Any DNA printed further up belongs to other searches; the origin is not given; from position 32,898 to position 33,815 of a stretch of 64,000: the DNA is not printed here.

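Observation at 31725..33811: Low-GC, tRNA-Cys-adjacent two-gene module: HTH-fused methyltransferase translationally coupled to an unknown 205-aa protein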

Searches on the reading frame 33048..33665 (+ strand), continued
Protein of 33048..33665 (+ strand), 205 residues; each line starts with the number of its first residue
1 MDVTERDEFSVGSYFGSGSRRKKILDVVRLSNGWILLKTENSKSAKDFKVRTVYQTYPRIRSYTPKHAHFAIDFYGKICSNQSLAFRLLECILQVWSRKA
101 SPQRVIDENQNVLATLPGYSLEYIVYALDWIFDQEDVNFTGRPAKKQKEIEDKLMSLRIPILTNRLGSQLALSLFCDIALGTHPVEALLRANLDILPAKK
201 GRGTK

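Call 49: find_encoding_contigs(protein=P0290, flank=4000, max_places=4)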
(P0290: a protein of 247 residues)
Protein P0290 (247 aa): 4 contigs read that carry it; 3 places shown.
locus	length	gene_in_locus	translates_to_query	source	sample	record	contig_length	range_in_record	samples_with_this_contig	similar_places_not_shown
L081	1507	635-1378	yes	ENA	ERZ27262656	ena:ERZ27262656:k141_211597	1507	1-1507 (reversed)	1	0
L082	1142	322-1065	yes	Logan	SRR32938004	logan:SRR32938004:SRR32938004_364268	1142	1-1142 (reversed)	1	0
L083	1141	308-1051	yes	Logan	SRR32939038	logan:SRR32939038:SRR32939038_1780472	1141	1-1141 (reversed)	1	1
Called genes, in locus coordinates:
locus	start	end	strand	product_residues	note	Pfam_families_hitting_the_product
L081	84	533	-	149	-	PF21983:NikA-like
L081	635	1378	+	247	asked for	-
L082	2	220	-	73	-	?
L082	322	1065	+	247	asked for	-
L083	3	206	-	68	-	?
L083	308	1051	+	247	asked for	-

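Call 50: search_protein_families(library=pfam, proteins=[L032:1933-2832:+, L079:1430-1855:+, L079:2479-3087:+, L079:487-1419:+, L079:3098-3910:+, L045:5298-5927:+], max_evalue=0.01)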
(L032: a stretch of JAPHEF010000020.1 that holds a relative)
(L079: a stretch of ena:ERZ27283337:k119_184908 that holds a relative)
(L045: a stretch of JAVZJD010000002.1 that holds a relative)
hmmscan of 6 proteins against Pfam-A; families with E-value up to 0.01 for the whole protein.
L032:1933-2832:+ (300 aa): 3 families
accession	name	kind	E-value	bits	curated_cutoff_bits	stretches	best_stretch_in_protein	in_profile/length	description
PF04556.18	DpnII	-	4.2e-71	240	23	1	18-287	4-272/278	DpnII restriction endonuclease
PF24447.1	RE_BanI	-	0.0061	16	28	1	114-233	157-272/338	Type II restriction enzyme BanI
PF13588.12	HSDR_N_2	-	0.0065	17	25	0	202-260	34-88/110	Type I restriction enzyme R protein N terminus (HSDR_N)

L079:1430-1855:+ (142 aa): 0 families

L079:2479-3087:+ (203 aa): 2 families
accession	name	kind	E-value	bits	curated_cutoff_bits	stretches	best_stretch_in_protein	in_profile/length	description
PF02976.21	MutH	-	1.5e-12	47.7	23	1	48-113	1-68/103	DNA mismatch repair enzyme MutH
PF15515.12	MvaI_BcnI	-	9.2e-07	29.5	25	1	31-79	14-63/227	MvaI/BcnI restriction endonuclease family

L079:487-1419:+ (311 aa): 1 family
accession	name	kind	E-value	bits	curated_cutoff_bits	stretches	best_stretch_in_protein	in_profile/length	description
PF02086.21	MethyltransfD12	-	3.3e-62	211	22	1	19-293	1-253/253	D12 class N6 adenine-specific DNA methyltransferase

L079:3098-3910:+ (271 aa): 9 families
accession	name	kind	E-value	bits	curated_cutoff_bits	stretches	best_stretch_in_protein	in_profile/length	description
PF01555.25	N6_N4_Mtase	-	2.3e-28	100.1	26.7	2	9-93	133-220/221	DNA methylase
PF01170.24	UPF0020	-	1.5e-09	38.3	22.3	1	53-137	27-135/197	RMKL-like, methyltransferase domain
PF13847.12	Methyltransf_31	-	4.2e-08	33.4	27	1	53-184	2-113/145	Methyltransferase domain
PF08241.18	Methyltransf_11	-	9.5e-07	29.8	21.2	1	63-130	5-67/95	Methyltransferase domain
PF13649.12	Methyltransf_25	-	1.3e-05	26.3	27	1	58-130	1-71/97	Methyltransferase domain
PF02475.24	TRM5-TYW2_MTfase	-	0.0017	18.8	28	1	45-128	27-109/164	TRM5/TYW2 methyltransferase domain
PF05175.20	MTS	-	0.0028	17.8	23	1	58-141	35-116/170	Methyltransferase small domain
PF09445.16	Methyltransf_15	-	0.0037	17.3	22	1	57-133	3-81/165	RNA cap guanine-N2 methyltransferase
PF03602.21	Cons_hypoth95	-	0.0046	17.1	24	1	53-136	40-126/182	Conserved hypothetical protein 95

L045:5298-5927:+ (210 aa): 0 families

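Call 51: find_encoding_contigs(protein=P0303, flank=4000, max_places=4)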
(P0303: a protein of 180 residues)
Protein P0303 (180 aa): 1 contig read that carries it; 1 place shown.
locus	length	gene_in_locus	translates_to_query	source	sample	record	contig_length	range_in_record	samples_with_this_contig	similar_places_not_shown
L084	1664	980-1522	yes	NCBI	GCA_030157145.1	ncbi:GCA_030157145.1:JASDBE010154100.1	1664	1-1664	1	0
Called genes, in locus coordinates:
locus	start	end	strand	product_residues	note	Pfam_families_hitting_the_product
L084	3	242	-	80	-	?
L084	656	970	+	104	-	-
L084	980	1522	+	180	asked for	-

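Call 52: find_encoding_contigs(protein=P0309, flank=4000, max_places=4)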
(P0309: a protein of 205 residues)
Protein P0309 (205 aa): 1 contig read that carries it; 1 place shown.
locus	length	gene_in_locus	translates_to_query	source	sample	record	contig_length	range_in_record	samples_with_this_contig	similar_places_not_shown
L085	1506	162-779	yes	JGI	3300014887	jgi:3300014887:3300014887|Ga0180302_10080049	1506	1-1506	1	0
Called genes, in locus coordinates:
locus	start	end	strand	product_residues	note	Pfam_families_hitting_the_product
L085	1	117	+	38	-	?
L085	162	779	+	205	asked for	-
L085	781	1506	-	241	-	?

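Call 56: find_encoding_contigs(protein=P0317, flank=4000, max_places=4)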
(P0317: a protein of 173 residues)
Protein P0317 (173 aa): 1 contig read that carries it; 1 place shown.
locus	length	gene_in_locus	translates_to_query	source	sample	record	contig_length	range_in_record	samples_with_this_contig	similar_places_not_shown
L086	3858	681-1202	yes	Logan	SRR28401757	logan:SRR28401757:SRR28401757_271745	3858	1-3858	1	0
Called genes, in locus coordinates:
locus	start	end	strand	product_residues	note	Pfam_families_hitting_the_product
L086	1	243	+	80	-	?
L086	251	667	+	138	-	PF20472:PDDEXK_11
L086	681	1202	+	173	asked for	-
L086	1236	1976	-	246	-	-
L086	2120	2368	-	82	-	PF12728:HTH_17 (weak)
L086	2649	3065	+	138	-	-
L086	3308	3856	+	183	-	?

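Call 57: find_encoding_contigs(protein=P0256, flank=4000, max_places=4)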
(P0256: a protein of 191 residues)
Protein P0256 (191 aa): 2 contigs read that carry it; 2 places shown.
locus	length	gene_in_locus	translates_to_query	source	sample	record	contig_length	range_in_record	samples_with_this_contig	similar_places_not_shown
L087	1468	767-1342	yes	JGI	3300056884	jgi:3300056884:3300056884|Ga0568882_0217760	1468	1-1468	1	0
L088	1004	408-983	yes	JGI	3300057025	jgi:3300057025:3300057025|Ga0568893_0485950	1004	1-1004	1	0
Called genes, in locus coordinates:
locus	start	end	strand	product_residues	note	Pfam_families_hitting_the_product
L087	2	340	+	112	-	?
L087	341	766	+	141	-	PF20472:PDDEXK_11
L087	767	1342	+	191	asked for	-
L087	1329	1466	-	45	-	?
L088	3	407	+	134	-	?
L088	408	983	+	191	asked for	-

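Call 58: find_encoding_contigs(protein=P0279, flank=4000, max_places=4)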
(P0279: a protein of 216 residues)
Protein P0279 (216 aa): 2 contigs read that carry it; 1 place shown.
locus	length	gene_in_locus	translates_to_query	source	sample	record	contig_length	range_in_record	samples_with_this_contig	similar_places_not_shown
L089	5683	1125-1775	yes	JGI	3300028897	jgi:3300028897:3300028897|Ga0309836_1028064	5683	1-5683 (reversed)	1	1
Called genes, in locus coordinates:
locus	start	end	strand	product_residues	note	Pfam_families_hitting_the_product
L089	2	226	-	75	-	?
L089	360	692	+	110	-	-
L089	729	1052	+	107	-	PF10049:DUF2283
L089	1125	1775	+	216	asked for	-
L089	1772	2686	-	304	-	PF01555:N6_N4_Mtase, PF08241:Methyltransf_11 (faint), PF01170:UPF0020 (faint), PF01555:N6_N4_Mtase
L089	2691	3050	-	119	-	-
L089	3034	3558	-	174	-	PF20122:DUF6512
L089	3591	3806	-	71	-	-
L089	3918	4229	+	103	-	-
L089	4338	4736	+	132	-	-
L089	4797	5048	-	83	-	-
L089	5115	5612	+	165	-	-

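Call 59: search_protein_families(library=pfam, proteins=[L086:251-664:+, L087:341-763:+, L079:1430-1855:+, L088:3-404:+, L084:656-967:+, L086:1236-1973:-, L089:2691-3047:-, L089:729-1049:+, L087:2-340:+, L086:1-243:+], max_evalue=0.05)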
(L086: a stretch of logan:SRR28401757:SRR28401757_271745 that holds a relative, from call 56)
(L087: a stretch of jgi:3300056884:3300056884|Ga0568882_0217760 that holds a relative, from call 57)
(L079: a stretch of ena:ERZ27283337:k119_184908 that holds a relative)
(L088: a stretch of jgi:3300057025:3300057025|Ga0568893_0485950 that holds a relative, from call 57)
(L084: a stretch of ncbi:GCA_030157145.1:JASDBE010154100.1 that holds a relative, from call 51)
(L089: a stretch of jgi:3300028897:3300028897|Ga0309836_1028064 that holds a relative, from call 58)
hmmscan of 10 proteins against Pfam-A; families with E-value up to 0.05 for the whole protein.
L086:251-664:+ (138 aa): 1 family
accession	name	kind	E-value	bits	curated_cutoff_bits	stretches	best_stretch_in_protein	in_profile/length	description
PF20472.4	PDDEXK_11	-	1.4e-11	44.8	23.7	1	7-135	4-143/145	PD-(D/E)XK nuclease superfamily domain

L087:341-763:+ (141 aa): 1 family
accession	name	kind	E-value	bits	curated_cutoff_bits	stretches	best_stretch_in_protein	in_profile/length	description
PF20472.4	PDDEXK_11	-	1.1e-11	45.1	23.7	1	6-138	3-143/145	PD-(D/E)XK nuclease superfamily domain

L079:1430-1855:+ (142 aa): 1 family
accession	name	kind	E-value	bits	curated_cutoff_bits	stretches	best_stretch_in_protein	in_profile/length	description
PF03235.19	GmrSD_N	-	0.017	15.7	33.2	1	69-135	55-117/199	GmrSD restriction endonuclease, N-terminal domain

L088:3-404:+ (134 aa): 1 family
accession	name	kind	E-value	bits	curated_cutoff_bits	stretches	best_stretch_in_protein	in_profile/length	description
PF20472.4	PDDEXK_11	-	3.2e-11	43.6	23.7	1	1-131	5-143/145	PD-(D/E)XK nuclease superfamily domain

L084:656-967:+ (104 aa): 0 families

L086:1236-1973:- (245 aa): 0 families

L089:2691-3047:- (118 aa): 5 families
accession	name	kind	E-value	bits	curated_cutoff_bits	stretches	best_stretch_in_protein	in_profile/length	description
PF13248.11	Zn_ribbon_3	-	0.0023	17.8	27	0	78-84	4-10/26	zinc-ribbon domain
PF21349.2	RUBY_RBDX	-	0.0043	16.9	26.5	0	77-87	17-27/30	Rubrerythrin, rubredoxin-like domain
PF22811.2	Zn_ribbon_NrdR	-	0.022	15.1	27.2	0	32-56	2-26/42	Transcriptional repressor NrdR-like, N-terminal domain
PF09723.15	Zn_ribbon_8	-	0.026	15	34.4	0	75-85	26-35/41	Zinc ribbon domain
PF24460.1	DUF7575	-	0.043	13.6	28.5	0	78-85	5-12/28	Domain of unknown function (DUF7575)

L089:729-1049:+ (107 aa): 1 family
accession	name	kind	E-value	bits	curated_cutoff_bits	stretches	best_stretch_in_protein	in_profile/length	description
PF10049.14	DUF2283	-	1.6e-08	35.1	23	1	7-52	4-49/49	Protein of unknown function (DUF2283)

L087:2-340:+ (112 aa): 0 families

L086:1-243:+ (80 aa): 3 families
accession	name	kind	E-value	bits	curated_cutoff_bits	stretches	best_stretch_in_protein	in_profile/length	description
PF01555.25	N6_N4_Mtase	-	1.8e-15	57.9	26.7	1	1-46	174-219/221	DNA methylase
PF01170.24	UPF0020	-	0.00047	20.3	22.3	1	3-44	23-64/197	RMKL-like, methyltransferase domain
PF03602.21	Cons_hypoth95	-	0.035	14.2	24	1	7-54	40-88/182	Conserved hypothetical protein 95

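Call 64: search_protein_families(library=pfam, proteins=[L049:4495-5466:+], max_evalue=0.05)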
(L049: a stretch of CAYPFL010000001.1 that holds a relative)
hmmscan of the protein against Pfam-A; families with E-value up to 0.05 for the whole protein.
L049:4495-5466:+ (324 aa): 3 families
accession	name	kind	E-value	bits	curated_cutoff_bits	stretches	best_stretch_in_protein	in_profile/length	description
PF01939.22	NucS_C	-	2.4e-05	24.8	24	1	219-287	26-95/124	Endonuclease NucS C-terminal domain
PF08011.17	PDDEXK_9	-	0.039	14.4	25.5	0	214-264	20-76/105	PD-(D/E)XK nuclease superfamily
PF22722.2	NA-iREase1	-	0.046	14.2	27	0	213-282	23-80/106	NACHT-associated inactive Restriction Endonuclease 1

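Call 72: search_protein_families(library=pfam, proteins=[L019:4348-5967:+, L023:4115-5779:+], max_evalue=0.05)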
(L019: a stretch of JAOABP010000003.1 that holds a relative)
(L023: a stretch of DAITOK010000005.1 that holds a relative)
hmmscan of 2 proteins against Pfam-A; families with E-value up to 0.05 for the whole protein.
L019:4348-5967:+ (540 aa): 7 families
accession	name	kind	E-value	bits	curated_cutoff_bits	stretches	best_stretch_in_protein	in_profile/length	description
PF01555.25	N6_N4_Mtase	-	8e-28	98.3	26.7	2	92-176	133-220/221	DNA methylase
PF08241.18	Methyltransf_11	-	8.4e-06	26.8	21.2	1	146-220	5-66/95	Methyltransferase domain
PF02475.24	TRM5-TYW2_MTfase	-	3.7e-05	24.2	28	1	128-182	27-83/164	TRM5/TYW2 methyltransferase domain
PF01170.24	UPF0020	-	0.00051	20.2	22.3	1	136-177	27-87/197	RMKL-like, methyltransferase domain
PF03602.21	Cons_hypoth95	-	0.0029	17.7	24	1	138-225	42-124/182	Conserved hypothetical protein 95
PF13649.12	Methyltransf_25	-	0.0048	18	27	0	141-220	1-70/97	Methyltransferase domain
PF06325.19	PrmA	-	0.0076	16.2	22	1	133-183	157-208/296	Ribosomal protein L11 methyltransferase (PrmA)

L023:4115-5779:+ (555 aa): 9 families
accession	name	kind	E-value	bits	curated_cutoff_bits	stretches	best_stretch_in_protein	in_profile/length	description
PF01555.25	N6_N4_Mtase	-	4.8e-28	99.1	26.7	2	97-190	124-219/221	DNA methylase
PF08241.18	Methyltransf_11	-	3.9e-07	31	21.2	1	260-283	72-95/95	Methyltransferase domain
PF13649.12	Methyltransf_25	-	0.00039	21.5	27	0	156-234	1-70/97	Methyltransferase domain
PF01170.24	UPF0020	-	0.00047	20.4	22.3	0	151-180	27-56/197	RMKL-like, methyltransferase domain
PF02475.24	TRM5-TYW2_MTfase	-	0.0036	17.7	28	1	143-195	27-81/164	TRM5/TYW2 methyltransferase domain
PF05605.18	zf-Di19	-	0.009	16.7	27.5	1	23-49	28-54/54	Drought induced 19 protein (Di19), zinc-binding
PF13847.12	Methyltransf_31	-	0.013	15.6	27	1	152-283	3-109/145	Methyltransferase domain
PF02086.21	MethyltransfD12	-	0.015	15.5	22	1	153-190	21-58/253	D12 class N6 adenine-specific DNA methyltransferase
PF09445.16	Methyltransf_15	-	0.03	14.3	22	0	155-197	3-45/165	RNA cap guanine-N2 methyltransferase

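Call 86: fold_search(model_id=the predicted structure, library=viral)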
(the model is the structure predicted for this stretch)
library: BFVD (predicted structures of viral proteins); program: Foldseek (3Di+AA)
matches with E <= 10: 507; with E <= 0.001: 0
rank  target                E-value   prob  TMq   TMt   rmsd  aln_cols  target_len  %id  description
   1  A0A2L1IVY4            1.2e-02  1.00  0.51  0.52   6.5       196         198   13  Uncharacterized protein [Streptomyces phage BillNye]
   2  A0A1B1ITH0            1.5e-01  0.08  0.12  0.15  16.6       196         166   13  (no name in the UniProt tables at hand)
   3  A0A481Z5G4            2.0e-01  0.10  0.18  0.05  18.5       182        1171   10  DNA-directed RNA polymerase [Pithovirus LCPAC104]
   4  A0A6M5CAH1            2.5e-01  0.10  0.17  0.10  17.7       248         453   10  (no name in the UniProt tables at hand)
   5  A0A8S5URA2            2.6e-01  0.94  0.17  0.18   2.4        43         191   21  Uncharacterized protein [Siphoviridae sp. ct89S11]
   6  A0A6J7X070            2.7e-01  0.97  0.20  0.52   3.5        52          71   19  Uncharacterized protein [uncultured Caudovirales phage]
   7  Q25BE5                3.2e-01  0.07  0.14  0.17  19.6       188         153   11  Uncharacterized protein [His 2 virus]
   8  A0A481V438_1          3.4e-01  0.08  0.18  0.05  19.8       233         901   12  (no name in the UniProt tables at hand)
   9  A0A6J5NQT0            3.8e-01  0.08  0.16  0.16  13.9       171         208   10  Uncharacterized protein [uncultured Caudovirales phage]
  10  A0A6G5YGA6            4.3e-01  0.07  0.16  0.16  16.1       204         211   12  (no name in the UniProt tables at hand)
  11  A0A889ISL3            4.5e-01  0.72  0.18  0.49   4.8        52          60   12  (no name in the UniProt tables at hand)
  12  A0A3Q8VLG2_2          5.0e-01  0.08  0.15  0.05  17.0       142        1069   11  Polyprotein (Fragment) [Sugarcane mosaic virus]
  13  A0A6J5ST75            5.3e-01  0.09  0.18  0.18  15.3       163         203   13  Uncharacterized protein [uncultured Caudovirales phage]
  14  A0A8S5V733            5.6e-01  0.44  0.16  0.31   9.0        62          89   14  Uncharacterized protein [CrAss-like virus sp. ctXt06]
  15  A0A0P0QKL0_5          5.6e-01  0.04  0.14  0.03  21.5       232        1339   13  (no name in the UniProt tables at hand)
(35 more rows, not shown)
